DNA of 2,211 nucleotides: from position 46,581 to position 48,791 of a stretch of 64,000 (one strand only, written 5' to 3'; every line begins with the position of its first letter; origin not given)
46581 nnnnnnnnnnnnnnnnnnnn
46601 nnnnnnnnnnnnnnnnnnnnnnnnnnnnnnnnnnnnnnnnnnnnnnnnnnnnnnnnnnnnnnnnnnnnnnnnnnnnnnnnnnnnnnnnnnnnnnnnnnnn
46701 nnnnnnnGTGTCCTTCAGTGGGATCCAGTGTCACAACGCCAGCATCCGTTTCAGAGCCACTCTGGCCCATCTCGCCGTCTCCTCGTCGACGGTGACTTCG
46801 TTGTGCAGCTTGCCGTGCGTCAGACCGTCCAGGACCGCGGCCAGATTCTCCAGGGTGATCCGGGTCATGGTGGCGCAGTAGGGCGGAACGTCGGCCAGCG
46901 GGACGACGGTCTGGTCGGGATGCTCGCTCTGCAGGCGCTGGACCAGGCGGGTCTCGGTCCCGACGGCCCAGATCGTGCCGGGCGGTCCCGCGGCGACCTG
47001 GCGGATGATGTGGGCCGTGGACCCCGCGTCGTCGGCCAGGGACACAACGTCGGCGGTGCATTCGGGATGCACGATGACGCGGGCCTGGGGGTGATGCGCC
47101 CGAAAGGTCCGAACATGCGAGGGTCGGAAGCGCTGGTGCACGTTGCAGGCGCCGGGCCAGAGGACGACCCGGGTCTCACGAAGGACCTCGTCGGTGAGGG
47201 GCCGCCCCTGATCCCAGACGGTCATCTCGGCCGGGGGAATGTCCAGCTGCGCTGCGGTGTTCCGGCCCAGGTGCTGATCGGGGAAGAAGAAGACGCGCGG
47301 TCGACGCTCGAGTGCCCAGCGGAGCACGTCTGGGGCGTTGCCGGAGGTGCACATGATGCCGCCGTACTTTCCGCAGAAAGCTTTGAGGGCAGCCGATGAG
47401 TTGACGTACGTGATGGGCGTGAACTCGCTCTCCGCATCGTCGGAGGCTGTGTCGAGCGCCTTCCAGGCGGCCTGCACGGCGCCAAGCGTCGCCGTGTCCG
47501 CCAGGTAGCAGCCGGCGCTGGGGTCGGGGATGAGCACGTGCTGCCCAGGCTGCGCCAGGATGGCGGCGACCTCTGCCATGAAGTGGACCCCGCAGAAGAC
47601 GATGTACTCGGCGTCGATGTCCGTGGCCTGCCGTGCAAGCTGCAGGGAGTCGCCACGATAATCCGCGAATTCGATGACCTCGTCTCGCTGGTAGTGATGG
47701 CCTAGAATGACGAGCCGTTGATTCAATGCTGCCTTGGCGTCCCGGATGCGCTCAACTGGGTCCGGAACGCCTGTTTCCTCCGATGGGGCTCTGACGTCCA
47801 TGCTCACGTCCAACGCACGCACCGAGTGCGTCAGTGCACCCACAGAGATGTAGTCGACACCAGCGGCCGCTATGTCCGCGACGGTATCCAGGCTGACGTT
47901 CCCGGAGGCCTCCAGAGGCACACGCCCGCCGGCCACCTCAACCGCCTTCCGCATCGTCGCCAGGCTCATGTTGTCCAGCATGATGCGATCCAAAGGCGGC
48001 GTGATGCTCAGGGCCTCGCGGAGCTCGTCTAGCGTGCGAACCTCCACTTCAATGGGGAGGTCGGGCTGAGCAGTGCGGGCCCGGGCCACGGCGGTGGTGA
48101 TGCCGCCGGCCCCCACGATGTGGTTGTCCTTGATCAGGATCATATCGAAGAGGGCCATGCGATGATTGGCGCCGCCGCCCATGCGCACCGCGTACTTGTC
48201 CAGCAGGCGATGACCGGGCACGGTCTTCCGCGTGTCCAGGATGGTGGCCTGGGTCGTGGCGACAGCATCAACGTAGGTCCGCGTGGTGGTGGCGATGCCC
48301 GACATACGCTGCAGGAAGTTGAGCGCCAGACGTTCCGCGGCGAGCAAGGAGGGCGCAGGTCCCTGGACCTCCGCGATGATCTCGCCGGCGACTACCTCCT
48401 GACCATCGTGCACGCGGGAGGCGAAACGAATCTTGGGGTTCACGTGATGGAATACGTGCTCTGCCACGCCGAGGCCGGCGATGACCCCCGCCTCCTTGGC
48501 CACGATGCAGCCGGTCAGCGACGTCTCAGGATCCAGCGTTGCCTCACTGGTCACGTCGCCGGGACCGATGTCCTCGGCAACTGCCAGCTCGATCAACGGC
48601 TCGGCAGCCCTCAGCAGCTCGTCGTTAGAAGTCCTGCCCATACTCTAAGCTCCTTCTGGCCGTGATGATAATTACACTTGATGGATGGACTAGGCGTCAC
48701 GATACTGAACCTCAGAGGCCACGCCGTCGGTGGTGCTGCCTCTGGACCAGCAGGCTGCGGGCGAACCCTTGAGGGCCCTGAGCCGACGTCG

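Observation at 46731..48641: In-frame NadC-NadA fusion (QPRTase fused to quinolinate synthase) followed by nadB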

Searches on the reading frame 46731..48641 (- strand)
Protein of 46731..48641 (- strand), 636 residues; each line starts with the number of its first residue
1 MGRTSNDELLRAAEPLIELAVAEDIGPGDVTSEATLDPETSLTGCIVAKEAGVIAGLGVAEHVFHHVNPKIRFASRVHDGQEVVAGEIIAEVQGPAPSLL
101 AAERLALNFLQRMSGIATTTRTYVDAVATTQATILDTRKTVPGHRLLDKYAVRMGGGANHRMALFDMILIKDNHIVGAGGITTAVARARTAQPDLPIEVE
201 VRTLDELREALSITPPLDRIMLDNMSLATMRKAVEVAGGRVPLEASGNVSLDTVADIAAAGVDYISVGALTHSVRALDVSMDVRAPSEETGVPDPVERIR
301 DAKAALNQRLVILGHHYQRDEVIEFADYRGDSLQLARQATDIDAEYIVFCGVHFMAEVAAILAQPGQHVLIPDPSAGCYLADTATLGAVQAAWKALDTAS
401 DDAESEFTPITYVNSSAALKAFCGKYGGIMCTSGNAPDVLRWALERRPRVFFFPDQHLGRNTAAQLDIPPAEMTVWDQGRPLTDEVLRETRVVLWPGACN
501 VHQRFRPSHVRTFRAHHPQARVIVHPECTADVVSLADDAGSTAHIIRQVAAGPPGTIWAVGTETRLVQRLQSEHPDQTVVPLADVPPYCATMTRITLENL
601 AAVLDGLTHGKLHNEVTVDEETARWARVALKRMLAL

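Call 3: search_protein_families(library=pfam, proteins=[window:46731-48641:-])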
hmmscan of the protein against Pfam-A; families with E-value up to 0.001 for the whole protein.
window:46731-48641:- (636 aa): 3 families
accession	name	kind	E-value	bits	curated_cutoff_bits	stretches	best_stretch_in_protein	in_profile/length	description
PF02445.21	NadA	-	7.3e-97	324.5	27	1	298-635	2-295/295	Quinolinate synthetase A protein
PF01729.25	QRPTase_C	-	4.6e-57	192.9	23.1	1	116-282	1-169/169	Quinolinate phosphoribosyl transferase, C-terminal domain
PF02749.22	QRPTase_N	-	2.2e-21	76.3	27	1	29-114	1-82/82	Quinolinate phosphoribosyl transferase, N-terminal domain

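Call 4: search_protein_families(library=ncbifam, proteins=[window:46731-48641:-])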
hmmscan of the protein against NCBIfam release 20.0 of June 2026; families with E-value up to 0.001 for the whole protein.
window:46731-48641:- (636 aa): 7 families
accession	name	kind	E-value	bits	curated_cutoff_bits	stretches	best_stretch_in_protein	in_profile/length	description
NF006884.0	PRK09375.2-5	equivalog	9.2e-126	420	691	1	297-635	74-421/426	quinolinate synthase NadA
TIGR00078.1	nadC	equivalog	1.5e-94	316.2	198.4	1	17-283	2-269/269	carboxylating nicotinate-nucleotide diphosphorylase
TIGR00550.1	nadA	equivalog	7e-86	288.2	262.9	1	297-636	8-308/309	quinolinate synthase NadA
NF006878.0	PRK09375.1-2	equivalog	2.1e-73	247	294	2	307-479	16-170/306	quinolinate synthase NadA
NF006882.0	PRK09375.2-3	equivalog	1.8e-40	138.9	561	1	301-616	65-404/447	quinolinate synthase NadA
TIGR01334.1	modD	hypoth_equivalog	9.1e-24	84.4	178.85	1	16-266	7-261/277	ModD protein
NF006415.0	PRK08662.1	equivalog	4.3e-05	22.4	243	0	48-143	49-141/381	nicotinate phosphoribosyltransferase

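Call 5: find_homologous_proteins(query=window:46731-48641:-, max_evalue=1e-20)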
Query window:46731-48641:- (636 aa): 7967 proteins with E <= 1e-20 among 8000 candidates; the best 120 are listed.
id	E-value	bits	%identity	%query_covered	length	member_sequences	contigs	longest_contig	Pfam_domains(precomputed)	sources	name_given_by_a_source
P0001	0.0e+0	1354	95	100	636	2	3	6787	PF02749.23,PF02445.22,PF01729.26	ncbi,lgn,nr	ncbi:MAG: quinolinate synthase NadA [Chloroflexota bacterium]|nr:quinolinate synthase NadA [Chlorofl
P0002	0.0e+0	1171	82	100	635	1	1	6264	PF02749.23,PF02445.22,PF01729.26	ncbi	-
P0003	0.0e+0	1108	79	99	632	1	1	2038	PF02749.23,PF02445.22,PF01729.26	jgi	jgi:quinolinate synthase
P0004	0.0e+0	1106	77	100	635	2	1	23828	PF02749.23,PF02445.22,PF01729.26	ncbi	-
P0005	0.0e+0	1094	78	100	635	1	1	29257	PF02749.23,PF02445.22,PF01729.26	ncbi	-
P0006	0.0e+0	1092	77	100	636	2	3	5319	PF02749.23,PF02445.22,PF01729.26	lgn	-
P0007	0.0e+0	1090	77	99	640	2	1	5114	PF02749.23,PF02445.22,PF01729.26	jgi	-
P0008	0.0e+0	1083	78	100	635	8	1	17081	PF02749.23,PF02445.22,PF01729.26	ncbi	-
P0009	0.0e+0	1080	77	100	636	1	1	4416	PF02749.23,PF02445.22,PF01729.26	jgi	-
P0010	0.0e+0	1075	76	100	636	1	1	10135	PF02749.23,PF02445.22,PF01729.26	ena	-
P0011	0.0e+0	1067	76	100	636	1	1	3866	PF02749.23,PF02445.22,PF01729.26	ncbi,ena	-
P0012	0.0e+0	1044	75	99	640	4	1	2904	PF02749.23,PF02445.22,PF01729.26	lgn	-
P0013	0.0e+0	1041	74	99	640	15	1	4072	PF02749.23,PF02445.22,PF01729.26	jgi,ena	-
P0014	0.0e+0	1034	74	100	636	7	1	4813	PF02749.23,PF02445.22,PF01729.26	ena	-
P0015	0.0e+0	1029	74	100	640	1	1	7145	PF02749.23,PF02445.22,PF01729.26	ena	-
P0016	3.6e-298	1008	73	100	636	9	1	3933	PF02749.23,PF02445.22,PF01729.26,PF03466.26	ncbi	-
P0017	1.6e-295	1000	73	100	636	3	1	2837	PF02749.23,PF02445.22,PF01729.26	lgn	-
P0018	3.5e-293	992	71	99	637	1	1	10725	PF02749.23,PF02445.22,PF01729.26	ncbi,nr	ncbi:MAG: quinolinate synthase NadA [Anaerolineae bacterium]|nr:quinolinate synthase NadA [Anaerolin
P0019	8.7e-292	987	73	99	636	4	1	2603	PF02749.23,PF02445.22,PF01729.26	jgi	jgi:quinolinate synthase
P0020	5.0e-289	978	71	100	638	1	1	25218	PF02749.23,PF02445.22,PF01729.26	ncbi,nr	ncbi:MAG: quinolinate synthase NadA [Anaerolineae bacterium]|nr:quinolinate synthase NadA [Anaerolin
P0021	4.2e-288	975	71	98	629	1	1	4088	PF02749.23,PF02445.22,PF01729.26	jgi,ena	jgi:quinolinate synthase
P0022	6.1e-288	975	70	100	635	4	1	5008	PF02749.23,PF02445.22,PF01729.26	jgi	jgi:quinolinate synthase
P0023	8.1e-287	971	70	97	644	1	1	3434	PF02749.23,PF02445.22,PF01729.26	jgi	jgi:quinolinate synthase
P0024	1.3e-285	967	69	100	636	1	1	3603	PF02749.23,PF02445.22,PF01729.26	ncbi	-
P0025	3.6e-285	965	71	99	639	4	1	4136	PF02749.23,PF02445.22,PF01729.26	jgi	-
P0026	5.0e-285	965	70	99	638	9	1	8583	PF02749.23,PF02445.22,PF01729.26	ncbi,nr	ncbi:MAG: quinolinate synthase NadA [Anaerolineae bacterium]|nr:quinolinate synthase NadA [Anaerolin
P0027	1.7e-284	963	69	100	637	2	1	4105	PF02749.23,PF02445.22,PF01729.26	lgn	-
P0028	2.8e-284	962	69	100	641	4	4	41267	PF02749.23,PF02445.22,PF01729.26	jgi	jgi:quinolinate synthase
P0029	6.3e-284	961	69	99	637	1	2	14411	PF02749.23,PF02445.22,PF01729.26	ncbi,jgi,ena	-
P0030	1.4e-283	960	69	98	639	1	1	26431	PF02749.23,PF02445.22,PF01729.26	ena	-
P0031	2.2e-283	959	69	100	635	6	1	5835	PF02749.23,PF02445.22,PF01729.26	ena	-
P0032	9.3e-283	957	68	99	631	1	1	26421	PF02749.23,PF02445.22,PF01729.26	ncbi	-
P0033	1.0e-282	957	70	99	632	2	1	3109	PF02749.23,PF02445.22,PF01729.26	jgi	jgi:quinolinate synthase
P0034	1.3e-282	957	69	100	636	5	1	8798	PF02749.23,PF02445.22,PF01729.26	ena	-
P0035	1.5e-282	957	69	99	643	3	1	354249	PF02749.23,PF02445.22,PF01729.26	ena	-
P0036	6.4e-282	955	69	99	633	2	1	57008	PF02749.23,PF02445.22,PF01729.26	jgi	jgi:quinolinate synthase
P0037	9.3e-281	951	68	99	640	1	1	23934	PF02749.23,PF02445.22,PF01729.26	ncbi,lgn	-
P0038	3.0e-280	949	69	100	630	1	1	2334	PF02749.23,PF02445.22,PF01729.26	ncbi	-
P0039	5.4e-280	948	68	100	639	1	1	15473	PF02749.23,PF02445.22,PF01729.26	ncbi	ncbi:MAG: quinolinate synthase NadA [Anaerolineae bacterium]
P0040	9.8e-280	947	69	99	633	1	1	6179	PF02749.23,PF02445.22,PF01729.26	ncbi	ncbi:MAG: quinolinate synthase NadA [Anaerolineae bacterium]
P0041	1.3e-279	947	69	99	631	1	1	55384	PF02749.23,PF02445.22,PF01729.26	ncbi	-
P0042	2.0e-279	946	68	100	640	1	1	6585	PF02749.23,PF02445.22,PF01729.26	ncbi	-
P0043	1.2e-278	944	68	100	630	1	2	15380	PF02749.23,PF02445.22,PF01729.26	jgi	jgi:quinolinate synthase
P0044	2.6e-278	943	69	99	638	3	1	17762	PF02749.23,PF02445.22,PF01729.26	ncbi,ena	-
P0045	3.2e-278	942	68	99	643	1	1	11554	PF02749.23,PF02445.22,PF01729.26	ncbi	ncbi:MAG: quinolinate synthase NadA [Anaerolineales bacterium]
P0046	3.4e-278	942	69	99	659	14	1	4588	PF02749.23,PF02445.22,PF01729.26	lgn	-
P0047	3.7e-278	942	67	100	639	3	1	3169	PF02749.23,PF02445.22,PF01729.26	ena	-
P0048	3.8e-278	942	68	99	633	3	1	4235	PF02749.23,PF02445.22,PF01729.26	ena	-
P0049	4.4e-278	942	67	100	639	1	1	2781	PF02749.23,PF02445.22,PF01729.26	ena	-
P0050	4.8e-278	942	67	100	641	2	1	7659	PF02749.23,PF02445.22,PF01729.26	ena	-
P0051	7.6e-278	941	68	99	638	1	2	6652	PF02749.23,PF02445.22,PF01729.26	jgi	jgi:quinolinate synthase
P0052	8.3e-278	941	68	100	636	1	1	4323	PF02749.23,PF02445.22,PF01729.26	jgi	jgi:quinolinate synthase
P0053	1.8e-277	940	68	100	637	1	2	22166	PF02749.23,PF02445.22,PF01729.26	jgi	jgi:quinolinate synthase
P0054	2.3e-277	940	67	99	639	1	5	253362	PF02749.23,PF02445.22,PF01729.26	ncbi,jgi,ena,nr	ncbi:MAG TPA: quinolinate synthase NadA [Anaerolineae bacterium]|nr:quinolinate synthase NadA [Anaer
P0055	2.4e-277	940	67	100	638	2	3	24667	PF02749.23,PF02445.22,PF01729.26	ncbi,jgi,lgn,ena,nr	ncbi:MAG TPA: quinolinate synthase NadA [Anaerolineae bacterium]|nr:quinolinate synthase NadA [Anaer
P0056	2.7e-277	939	67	99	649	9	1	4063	PF02749.23,PF02445.22,PF01729.26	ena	-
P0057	2.9e-277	939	68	99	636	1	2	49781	PF02749.23,PF02445.22,PF01729.26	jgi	jgi:quinolinate synthase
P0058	3.4e-277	939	69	99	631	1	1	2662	PF02749.23,PF02445.22,PF01729.26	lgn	-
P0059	3.6e-277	939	67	99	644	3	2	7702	PF02749.23,PF02445.22,PF01729.26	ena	-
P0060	3.6e-277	939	68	99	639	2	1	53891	PF02749.23,PF02445.22,PF01729.26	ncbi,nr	ncbi:MAG: quinolinate synthase NadA [Anaerolineae bacterium]|nr:quinolinate synthase NadA [Anaerolin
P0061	4.5e-277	939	69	99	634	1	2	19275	PF02749.23,PF02445.22,PF01729.26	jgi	-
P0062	9.3e-277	938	69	99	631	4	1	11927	PF02749.23,PF02445.22,PF01729.26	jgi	jgi:quinolinate synthase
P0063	1.3e-276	937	68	100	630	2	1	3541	PF02749.23,PF02445.22,PF01729.26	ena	-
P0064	1.4e-276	937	67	100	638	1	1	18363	PF02749.23,PF02445.22,PF01729.26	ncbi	ncbi:MAG: quinolinate synthase NadA [Anaerolineae bacterium]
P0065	3.0e-276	936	69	99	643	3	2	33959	PF02749.23,PF02445.22,PF01729.26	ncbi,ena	-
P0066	4.0e-276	936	68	100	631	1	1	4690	PF02749.23,PF02445.22,PF01729.26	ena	-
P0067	5.0e-276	935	68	100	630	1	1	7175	PF02749.23,PF02445.22,PF01729.26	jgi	jgi:quinolinate synthase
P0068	5.1e-276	935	67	99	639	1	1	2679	PF02749.23,PF02445.22,PF01729.26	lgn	-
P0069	7.3e-276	935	68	99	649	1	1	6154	PF02749.23,PF02445.22,PF01729.26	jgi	jgi:quinolinate synthase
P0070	8.1e-276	935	68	99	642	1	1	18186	PF02749.23,PF02445.22,PF01729.26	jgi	jgi:quinolinate synthase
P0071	9.5e-276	934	69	98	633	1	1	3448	PF02749.23,PF02445.22,PF01729.26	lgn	-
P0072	1.2e-275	934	69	99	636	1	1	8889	PF02749.23,PF02445.22,PF01729.26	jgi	jgi:quinolinate synthase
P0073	1.2e-275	934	68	99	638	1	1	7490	PF02749.23,PF02445.22,PF01729.26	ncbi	-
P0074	1.3e-275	934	68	99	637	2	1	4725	PF02749.23,PF02445.22,PF01729.26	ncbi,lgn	-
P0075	1.3e-275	934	68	99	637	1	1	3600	PF02749.23,PF02445.22,PF01729.26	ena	-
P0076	1.4e-275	934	68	99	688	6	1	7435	PF02749.23,PF02445.22,PF01729.26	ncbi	-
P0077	1.7e-275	933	67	100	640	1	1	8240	PF02749.23,PF02445.22,PF01729.26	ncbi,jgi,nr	ncbi:MAG: quinolinate synthase NadA [Anaerolineae bacterium]|jgi:quinolinate synthase|nr:quinolinate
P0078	1.7e-275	933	67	99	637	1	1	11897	PF02749.23,PF02445.22,PF01729.26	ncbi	-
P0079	2.2e-275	933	66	100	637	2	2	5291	PF02749.23,PF02445.22,PF01729.26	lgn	-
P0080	2.4e-275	933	79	82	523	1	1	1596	PF02445.22,PF01729.26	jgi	jgi:quinolinate synthase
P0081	3.8e-275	932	68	100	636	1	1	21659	PF02749.23,PF02445.22,PF01729.26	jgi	jgi:quinolinate synthase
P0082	4.2e-275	932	69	98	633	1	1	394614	PF02749.23,PF02445.22,PF01729.26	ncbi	-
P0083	6.2e-275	932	67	100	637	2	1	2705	PF02749.23,PF02445.22,PF01729.26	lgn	-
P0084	7.1e-275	931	67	100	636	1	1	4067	PF02749.23,PF02445.22,PF01729.26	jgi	jgi:quinolinate synthase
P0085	7.4e-275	931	68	99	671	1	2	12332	PF02749.23,PF02445.22,PF01729.26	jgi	jgi:quinolinate synthase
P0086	8.6e-275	931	67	100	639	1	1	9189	PF02749.23,PF02445.22,PF01729.26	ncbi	-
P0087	1.2e-274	931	67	100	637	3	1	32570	PF02749.23,PF02445.22,PF01729.26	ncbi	-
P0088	1.2e-274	931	67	99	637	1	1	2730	PF02749.23,PF02445.22,PF01729.26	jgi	jgi:quinolinate synthase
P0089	1.3e-274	930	67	97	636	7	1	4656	PF02749.23,PF02445.22,PF01729.26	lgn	-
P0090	1.6e-274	930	67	99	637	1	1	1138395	PF02749.23,PF02445.22,PF01729.26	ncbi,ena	-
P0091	2.4e-274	930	67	100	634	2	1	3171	PF02749.23,PF02445.22,PF01729.26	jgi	jgi:quinolinate synthase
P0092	2.5e-274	930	67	98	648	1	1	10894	PF02749.23,PF02445.22,PF01729.26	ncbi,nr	ncbi:MAG: quinolinate synthase NadA [Anaerolineae bacterium]|nr:quinolinate synthase NadA [Anaerolin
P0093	4.5e-274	929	67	99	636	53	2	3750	PF02749.23,PF02445.22,PF01729.26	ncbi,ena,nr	ncbi:MAG TPA: quinolinate synthase NadA [Anaerolineae bacterium]|nr:quinolinate synthase NadA [Anaer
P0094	4.9e-274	929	67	99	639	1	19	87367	PF02749.23,PF02445.22,PF01729.26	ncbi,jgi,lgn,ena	-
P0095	5.7e-274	928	66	100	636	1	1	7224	PF02749.23,PF02445.22,PF01729.26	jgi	jgi:quinolinate synthase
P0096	6.6e-274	928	67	99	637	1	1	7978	PF02749.23,PF02445.22,PF01729.26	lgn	-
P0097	6.7e-274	928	67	100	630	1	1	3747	PF02749.23,PF02445.22,PF01729.26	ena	-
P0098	7.6e-274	928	67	99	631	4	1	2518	PF02749.23,PF02445.22,PF01729.26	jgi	jgi:quinolinate synthase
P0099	8.3e-274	928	67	100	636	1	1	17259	PF02749.23,PF02445.22,PF01729.26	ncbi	-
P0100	8.3e-274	928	68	100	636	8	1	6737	PF02749.23,PF02445.22,PF01729.26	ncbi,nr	ncbi:MAG TPA: quinolinate synthase NadA [Anaerolineae bacterium]|nr:quinolinate synthase NadA [Anaer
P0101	9.1e-274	928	67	100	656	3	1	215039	PF02749.23,PF02445.22,PF01729.26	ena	-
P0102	1.2e-273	927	68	99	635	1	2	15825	PF02749.23,PF02445.22,PF01729.26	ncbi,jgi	ncbi:MAG: quinolinate synthase NadA [Anaerolineae bacterium]|jgi:quinolinate synthase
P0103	1.6e-273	927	67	99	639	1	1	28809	PF02749.23,PF02445.22,PF01729.26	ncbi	-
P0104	2.0e-273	927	67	99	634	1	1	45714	PF02749.23,PF02445.22,PF01729.26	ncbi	-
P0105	2.3e-273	926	66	100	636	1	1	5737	PF02749.23,PF02445.22,PF01729.26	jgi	jgi:quinolinate synthase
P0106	2.6e-273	926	66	100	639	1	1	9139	PF02749.23,PF02445.22,PF01729.26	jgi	jgi:quinolinate synthase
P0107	3.2e-273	926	67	97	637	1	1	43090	PF02749.23,PF02445.22,PF01729.26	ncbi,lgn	ncbi:MAG: quinolinate synthase NadA [Anaerolineae bacterium]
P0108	3.2e-273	926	68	99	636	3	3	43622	PF02749.23,PF02445.22,PF01729.26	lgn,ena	-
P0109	3.9e-273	926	67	100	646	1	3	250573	PF02749.23,PF02445.22,PF01729.26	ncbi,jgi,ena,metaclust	ncbi:MAG: quinolinate synthase NadA [Anaerolineae bacterium]|metaclust:\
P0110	4.3e-273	926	67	99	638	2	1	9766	PF02749.23,PF02445.22,PF01729.26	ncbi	-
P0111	4.8e-273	925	68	99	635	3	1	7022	PF02749.23,PF02445.22,PF01729.26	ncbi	-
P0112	4.8e-273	925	66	100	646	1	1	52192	PF02749.23,PF02445.22,PF01729.26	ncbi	ncbi:MAG: quinolinate synthase NadA [Anaerolineae bacterium]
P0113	6.0e-273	925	68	99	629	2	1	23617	PF02749.23,PF02445.22,PF01729.26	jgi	-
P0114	6.5e-273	925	67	100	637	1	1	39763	PF02749.23,PF02445.22,PF01729.26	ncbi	-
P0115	1.1e-272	924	67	99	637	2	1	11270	PF02749.23,PF02445.22,PF01729.26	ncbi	-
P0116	1.4e-272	924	67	99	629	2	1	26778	PF02749.23,PF02445.22,PF01729.26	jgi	jgi:quinolinate synthase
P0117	1.7e-272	924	68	99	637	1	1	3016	PF02749.23,PF02445.22,PF01729.26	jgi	jgi:quinolinate synthase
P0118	1.9e-272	923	68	99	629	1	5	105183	PF02749.23,PF02445.22,PF01729.26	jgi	jgi:quinolinate synthase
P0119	2.1e-272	923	68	99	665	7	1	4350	PF02749.23,PF02445.22,PF01729.26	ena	-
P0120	2.8e-272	923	67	100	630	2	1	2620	PF02749.23,PF02445.22,PF01729.26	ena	-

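Call 8: search_solved_structures(query=window:46731-48641:-, show_alignments=0)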
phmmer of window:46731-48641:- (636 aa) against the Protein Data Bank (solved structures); distinct sequences matched with E-value up to 0.001: 29.
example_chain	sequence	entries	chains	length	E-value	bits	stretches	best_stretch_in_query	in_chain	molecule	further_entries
1x1o_A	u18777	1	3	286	2.9e-80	273.7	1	17-283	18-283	nicotinate-nucleotide pyrophosphorylase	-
3gnn_A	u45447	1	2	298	4.6e-66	226.8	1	19-283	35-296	nicotinate-nucleotide diphosphorylase (carboxylating)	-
3paj_A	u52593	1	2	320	1.4e-64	221.9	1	29-283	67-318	Nicotinate-nucleotide pyrophosphorylase, carboxylating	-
1qap_A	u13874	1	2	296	3.6e-64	220.6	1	26-281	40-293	QUINOLINIC ACID PHOSPHORIBOSYLTRANSFERASE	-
3tqv_A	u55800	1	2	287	8.1e-62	212.8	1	16-284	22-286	Nicotinate-nucleotide pyrophosphorylase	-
1qpn_A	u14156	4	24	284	2.8e-61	211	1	9-282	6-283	PROTEIN (QUINOLINATE PHOSPHORIBOSYL TRANSFERASE) | QUINOLINATE ACID PHOSPHORIBOSYL TRANSFERASE | QUINOLINATE PHOSPHORIBOSYLTRANSFERASE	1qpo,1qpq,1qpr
5hup_A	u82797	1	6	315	8e-61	209.5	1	16-281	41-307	Nicotinate-nucleotide pyrophosphorylase (Carboxylating)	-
5hul_A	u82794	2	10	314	6e-60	206.6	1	16-281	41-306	Quinolinate phosphoribosyltransferase | Nicotinate-nucleotide diphosphorylase (Carboxylating)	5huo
7xgl_A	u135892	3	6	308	4.3e-55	190.6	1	15-288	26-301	Quinolinate Phosphoribosyl Transferase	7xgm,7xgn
3l0g_A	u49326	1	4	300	6.8e-52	180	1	15-284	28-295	Nicotinate-nucleotide pyrophosphorylase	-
5ayx_A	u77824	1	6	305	3.2e-39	138.2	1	45-285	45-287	Nicotinate-nucleotide pyrophosphorylase [carboxylating]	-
4i9a_A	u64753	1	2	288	3.3e-39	138.1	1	45-283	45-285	quinolinate phosphoribosyltransferase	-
4kwv_A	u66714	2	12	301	3.4e-39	138.1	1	45-285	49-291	Nicotinate-nucleotide pyrophosphorylase [carboxylating]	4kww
5ayy_A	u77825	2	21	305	3.7e-39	138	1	45-285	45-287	Nicotinate-nucleotide pyrophosphorylase [carboxylating]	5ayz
2jbm_A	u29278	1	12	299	3.8e-39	137.9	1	45-285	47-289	NICOTINATE-NUCLEOTIDE PYROPHOSPHORYLASE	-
5ktm_A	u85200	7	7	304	6.7e-38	133.8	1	297-635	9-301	Quinolinate synthase A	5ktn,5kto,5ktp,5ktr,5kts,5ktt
6ora_A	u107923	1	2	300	2.1e-37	132.2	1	303-635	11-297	Quinolinate synthase A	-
4p3x_A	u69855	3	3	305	4e-35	124.7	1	308-604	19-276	Quinolinate synthase A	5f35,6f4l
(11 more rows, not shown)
